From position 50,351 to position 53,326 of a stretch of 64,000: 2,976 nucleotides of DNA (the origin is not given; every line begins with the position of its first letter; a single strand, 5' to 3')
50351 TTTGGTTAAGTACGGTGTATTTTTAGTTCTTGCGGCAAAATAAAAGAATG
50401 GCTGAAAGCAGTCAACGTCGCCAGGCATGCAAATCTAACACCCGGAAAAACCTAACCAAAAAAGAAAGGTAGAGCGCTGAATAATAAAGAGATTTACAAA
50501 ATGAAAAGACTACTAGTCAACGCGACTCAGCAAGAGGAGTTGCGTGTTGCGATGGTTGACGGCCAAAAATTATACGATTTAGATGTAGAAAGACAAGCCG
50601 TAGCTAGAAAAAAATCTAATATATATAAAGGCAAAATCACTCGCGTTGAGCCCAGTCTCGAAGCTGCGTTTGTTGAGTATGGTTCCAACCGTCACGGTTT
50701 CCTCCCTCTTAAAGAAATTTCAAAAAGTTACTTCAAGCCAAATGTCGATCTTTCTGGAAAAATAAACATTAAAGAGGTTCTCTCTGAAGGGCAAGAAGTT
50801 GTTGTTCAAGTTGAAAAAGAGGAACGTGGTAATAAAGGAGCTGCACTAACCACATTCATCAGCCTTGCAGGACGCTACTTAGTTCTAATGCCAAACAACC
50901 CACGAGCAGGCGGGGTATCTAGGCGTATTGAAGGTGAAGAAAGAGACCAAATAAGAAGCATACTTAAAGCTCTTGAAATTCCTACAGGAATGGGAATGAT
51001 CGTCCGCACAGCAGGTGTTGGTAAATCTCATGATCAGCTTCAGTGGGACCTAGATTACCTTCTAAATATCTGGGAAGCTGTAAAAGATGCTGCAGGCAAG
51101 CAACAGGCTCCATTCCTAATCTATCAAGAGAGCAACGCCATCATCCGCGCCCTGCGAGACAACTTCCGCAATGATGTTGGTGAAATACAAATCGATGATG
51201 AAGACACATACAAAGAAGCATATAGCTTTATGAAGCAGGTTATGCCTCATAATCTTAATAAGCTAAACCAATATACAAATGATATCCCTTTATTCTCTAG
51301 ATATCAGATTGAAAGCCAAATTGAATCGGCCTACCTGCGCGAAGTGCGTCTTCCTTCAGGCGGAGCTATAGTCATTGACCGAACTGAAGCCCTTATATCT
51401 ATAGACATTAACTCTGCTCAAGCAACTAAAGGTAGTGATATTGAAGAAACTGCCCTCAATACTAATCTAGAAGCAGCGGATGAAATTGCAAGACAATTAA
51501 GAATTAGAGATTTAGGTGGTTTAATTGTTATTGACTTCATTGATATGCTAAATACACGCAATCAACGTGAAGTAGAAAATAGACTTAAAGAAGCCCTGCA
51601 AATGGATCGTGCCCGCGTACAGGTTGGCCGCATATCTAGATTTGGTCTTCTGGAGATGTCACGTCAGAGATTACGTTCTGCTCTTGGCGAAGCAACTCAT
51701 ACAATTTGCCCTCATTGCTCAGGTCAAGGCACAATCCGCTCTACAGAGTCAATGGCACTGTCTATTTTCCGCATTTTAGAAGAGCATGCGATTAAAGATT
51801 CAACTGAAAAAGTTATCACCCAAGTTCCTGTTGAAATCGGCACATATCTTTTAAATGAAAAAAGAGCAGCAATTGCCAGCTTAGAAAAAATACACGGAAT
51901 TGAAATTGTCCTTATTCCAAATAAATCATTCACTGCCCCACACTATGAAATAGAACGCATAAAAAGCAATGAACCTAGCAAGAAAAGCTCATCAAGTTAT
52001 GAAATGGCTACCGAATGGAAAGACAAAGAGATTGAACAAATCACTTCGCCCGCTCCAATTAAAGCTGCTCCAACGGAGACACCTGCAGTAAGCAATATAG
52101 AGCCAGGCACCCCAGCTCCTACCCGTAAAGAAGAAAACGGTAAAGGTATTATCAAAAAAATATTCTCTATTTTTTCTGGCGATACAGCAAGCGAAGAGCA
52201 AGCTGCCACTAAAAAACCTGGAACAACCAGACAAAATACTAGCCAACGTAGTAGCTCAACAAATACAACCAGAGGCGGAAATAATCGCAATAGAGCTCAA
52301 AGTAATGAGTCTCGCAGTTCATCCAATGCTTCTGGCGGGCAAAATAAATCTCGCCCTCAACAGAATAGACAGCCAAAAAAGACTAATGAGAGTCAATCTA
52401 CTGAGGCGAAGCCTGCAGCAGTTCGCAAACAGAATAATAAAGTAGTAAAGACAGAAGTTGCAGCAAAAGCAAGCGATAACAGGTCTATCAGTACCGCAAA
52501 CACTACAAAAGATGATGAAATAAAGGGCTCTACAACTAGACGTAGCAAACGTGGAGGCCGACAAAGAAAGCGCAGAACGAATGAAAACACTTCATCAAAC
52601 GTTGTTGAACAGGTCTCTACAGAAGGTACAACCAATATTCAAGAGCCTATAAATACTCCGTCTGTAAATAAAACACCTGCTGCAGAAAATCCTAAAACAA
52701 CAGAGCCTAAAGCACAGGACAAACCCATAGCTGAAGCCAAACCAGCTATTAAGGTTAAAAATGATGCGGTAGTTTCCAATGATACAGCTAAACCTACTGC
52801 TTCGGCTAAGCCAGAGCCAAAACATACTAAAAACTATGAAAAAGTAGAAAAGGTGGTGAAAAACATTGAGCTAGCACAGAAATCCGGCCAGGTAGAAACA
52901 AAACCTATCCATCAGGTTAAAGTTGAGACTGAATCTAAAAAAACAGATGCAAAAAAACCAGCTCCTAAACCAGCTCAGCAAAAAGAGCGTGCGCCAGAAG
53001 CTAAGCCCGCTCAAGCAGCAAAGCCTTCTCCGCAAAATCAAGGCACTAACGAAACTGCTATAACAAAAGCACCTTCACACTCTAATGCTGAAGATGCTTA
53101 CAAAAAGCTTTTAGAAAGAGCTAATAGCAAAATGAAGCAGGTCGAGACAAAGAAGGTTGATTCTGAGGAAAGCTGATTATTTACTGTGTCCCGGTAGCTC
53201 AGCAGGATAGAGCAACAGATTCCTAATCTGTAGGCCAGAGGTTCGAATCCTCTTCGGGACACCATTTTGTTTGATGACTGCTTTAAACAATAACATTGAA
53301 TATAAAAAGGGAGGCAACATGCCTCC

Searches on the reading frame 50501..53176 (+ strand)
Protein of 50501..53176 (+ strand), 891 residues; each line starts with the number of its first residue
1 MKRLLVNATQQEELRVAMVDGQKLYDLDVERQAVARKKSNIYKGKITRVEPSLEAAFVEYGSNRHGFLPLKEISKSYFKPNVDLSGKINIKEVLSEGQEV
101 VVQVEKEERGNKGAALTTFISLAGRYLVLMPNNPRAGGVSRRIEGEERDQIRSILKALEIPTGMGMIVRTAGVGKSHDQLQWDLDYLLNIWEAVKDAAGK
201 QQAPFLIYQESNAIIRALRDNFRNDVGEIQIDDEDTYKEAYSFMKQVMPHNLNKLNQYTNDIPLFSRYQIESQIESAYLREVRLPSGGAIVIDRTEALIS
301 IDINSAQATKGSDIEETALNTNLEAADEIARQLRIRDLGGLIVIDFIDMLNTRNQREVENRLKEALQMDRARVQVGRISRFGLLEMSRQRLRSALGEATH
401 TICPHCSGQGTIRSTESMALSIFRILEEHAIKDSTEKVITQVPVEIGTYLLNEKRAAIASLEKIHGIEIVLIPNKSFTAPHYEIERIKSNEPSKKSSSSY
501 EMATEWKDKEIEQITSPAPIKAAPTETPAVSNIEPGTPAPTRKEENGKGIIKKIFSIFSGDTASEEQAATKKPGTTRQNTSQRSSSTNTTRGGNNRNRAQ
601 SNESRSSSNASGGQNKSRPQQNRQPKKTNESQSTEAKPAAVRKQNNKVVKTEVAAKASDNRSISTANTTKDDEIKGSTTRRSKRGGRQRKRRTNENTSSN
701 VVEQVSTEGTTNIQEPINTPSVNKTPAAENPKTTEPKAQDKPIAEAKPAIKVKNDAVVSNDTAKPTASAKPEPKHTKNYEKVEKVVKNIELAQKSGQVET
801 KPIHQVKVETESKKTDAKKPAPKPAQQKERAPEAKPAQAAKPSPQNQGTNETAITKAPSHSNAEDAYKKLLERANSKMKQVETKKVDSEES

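Call 8: search_protein_families(library=ncbifam, proteins=[window:50501-53176:+], max_evalue=1e-20)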
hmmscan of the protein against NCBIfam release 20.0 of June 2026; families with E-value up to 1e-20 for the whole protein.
window:50501-53176:+ (891 aa): 5 families
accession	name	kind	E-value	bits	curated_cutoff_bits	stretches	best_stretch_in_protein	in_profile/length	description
NF008074.0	PRK10811.1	equivalog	1.1e-255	851.2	908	1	1-695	1-688/1068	ribonuclease E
TIGR00757.1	RNaseEG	subfamily_domain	2.8e-163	543.7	325.95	1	13-424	1-415/415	Rne/Rng family ribonuclease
NF008689.0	PRK11712.1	equivalog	1.8e-103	346.6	594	1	3-469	4-471/489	ribonuclease G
NF052588.1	RnaseEMycob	equivalog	1.1e-82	278.3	1400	1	33-412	358-746/945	ribonuclease E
NF052586.1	RnaseECyano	equivalog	8.4e-79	265.6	900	1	37-483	33-475/619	ribonuclease E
